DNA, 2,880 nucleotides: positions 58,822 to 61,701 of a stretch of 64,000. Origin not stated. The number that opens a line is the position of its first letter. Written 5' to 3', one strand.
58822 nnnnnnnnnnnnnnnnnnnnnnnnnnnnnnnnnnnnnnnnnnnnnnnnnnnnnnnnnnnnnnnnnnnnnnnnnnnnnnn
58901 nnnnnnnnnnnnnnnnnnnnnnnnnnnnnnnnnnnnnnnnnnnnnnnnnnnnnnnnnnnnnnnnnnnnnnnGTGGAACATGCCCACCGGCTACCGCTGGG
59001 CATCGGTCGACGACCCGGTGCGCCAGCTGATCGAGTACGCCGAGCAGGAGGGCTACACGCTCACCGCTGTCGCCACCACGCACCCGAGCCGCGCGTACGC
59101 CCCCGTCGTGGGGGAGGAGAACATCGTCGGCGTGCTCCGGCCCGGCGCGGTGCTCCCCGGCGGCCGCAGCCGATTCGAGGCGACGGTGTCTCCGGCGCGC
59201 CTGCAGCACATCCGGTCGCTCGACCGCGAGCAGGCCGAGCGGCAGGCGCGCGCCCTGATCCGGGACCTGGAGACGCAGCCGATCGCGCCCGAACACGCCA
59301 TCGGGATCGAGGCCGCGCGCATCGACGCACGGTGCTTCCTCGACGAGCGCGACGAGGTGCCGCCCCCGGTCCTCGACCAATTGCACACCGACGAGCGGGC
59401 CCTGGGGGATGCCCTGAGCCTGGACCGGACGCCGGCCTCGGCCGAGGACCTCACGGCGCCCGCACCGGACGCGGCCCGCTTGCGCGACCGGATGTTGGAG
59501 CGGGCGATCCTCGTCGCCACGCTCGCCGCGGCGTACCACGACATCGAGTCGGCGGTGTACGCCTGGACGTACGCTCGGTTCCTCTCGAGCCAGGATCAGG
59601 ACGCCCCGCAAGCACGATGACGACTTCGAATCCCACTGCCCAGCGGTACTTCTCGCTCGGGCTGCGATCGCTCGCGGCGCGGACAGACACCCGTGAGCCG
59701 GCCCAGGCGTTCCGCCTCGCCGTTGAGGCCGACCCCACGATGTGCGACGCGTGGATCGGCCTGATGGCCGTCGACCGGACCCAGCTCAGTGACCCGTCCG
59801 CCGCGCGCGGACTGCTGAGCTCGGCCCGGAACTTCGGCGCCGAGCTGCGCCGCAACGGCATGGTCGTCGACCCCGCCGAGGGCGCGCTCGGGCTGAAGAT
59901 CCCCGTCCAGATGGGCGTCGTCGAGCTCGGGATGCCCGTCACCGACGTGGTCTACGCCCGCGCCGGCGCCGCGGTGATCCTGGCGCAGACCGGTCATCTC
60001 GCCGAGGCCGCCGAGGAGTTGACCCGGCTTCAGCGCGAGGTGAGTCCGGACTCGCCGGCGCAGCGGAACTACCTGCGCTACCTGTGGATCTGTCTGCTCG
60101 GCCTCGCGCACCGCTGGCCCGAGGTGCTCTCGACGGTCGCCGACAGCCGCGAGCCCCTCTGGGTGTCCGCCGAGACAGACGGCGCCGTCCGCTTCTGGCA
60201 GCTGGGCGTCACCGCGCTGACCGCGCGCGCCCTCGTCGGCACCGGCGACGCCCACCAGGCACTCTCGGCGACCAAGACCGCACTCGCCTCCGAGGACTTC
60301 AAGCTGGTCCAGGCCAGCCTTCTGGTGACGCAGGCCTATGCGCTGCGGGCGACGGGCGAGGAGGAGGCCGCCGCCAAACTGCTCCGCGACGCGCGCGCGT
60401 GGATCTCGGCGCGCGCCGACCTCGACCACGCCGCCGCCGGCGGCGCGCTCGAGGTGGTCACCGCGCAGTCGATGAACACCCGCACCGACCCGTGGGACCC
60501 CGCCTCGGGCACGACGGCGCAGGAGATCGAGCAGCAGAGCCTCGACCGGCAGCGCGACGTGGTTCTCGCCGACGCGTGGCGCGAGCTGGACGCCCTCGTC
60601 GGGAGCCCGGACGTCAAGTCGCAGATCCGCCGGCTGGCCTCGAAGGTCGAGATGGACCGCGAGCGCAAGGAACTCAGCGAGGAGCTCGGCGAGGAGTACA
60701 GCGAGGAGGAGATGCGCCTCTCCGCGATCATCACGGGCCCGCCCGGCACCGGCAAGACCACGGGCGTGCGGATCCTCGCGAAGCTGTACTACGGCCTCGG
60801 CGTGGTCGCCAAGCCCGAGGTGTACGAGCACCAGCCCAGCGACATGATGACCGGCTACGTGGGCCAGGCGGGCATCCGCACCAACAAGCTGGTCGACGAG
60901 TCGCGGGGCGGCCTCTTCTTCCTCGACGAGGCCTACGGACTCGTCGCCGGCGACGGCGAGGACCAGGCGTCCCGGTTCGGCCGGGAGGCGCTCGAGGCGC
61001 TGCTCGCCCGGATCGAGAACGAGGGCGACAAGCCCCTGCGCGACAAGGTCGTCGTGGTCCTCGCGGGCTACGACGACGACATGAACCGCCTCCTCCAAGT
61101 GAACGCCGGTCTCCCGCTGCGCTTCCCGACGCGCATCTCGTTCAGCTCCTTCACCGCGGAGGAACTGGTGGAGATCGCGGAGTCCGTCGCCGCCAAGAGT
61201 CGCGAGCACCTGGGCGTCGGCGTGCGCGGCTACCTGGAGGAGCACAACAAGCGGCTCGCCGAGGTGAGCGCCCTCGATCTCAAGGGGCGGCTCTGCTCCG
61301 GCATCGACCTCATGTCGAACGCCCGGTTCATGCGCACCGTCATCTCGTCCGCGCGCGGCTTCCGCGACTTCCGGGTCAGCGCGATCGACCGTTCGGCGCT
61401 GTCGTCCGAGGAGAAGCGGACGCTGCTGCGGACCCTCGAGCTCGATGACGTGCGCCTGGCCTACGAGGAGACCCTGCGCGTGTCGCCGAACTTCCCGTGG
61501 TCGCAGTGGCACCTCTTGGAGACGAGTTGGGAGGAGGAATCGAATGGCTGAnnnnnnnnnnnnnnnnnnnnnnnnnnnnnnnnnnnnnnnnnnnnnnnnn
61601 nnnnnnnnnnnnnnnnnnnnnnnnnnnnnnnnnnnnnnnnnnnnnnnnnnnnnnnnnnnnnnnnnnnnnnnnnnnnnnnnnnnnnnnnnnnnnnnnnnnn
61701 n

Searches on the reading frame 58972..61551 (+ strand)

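Call 80: search_protein_families(library=pfam, proteins=[window:58972-61551:+], max_evalue=0.00001)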
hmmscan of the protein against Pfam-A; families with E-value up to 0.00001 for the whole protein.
window:58972-61551:+ (859 aa): 2 families
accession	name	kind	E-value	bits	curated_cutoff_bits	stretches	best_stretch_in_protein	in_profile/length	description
PF21545.3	T7SS_EccA1_N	-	2.2e-28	99.8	27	1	235-513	15-271/272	T7SS, ESX-1 secretion system protein EccA1, N-terminal domain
PF00004.35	AAA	-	1e-11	45.9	21.2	1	586-704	2-111/131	ATPase family associated with various cellular activities (AAA)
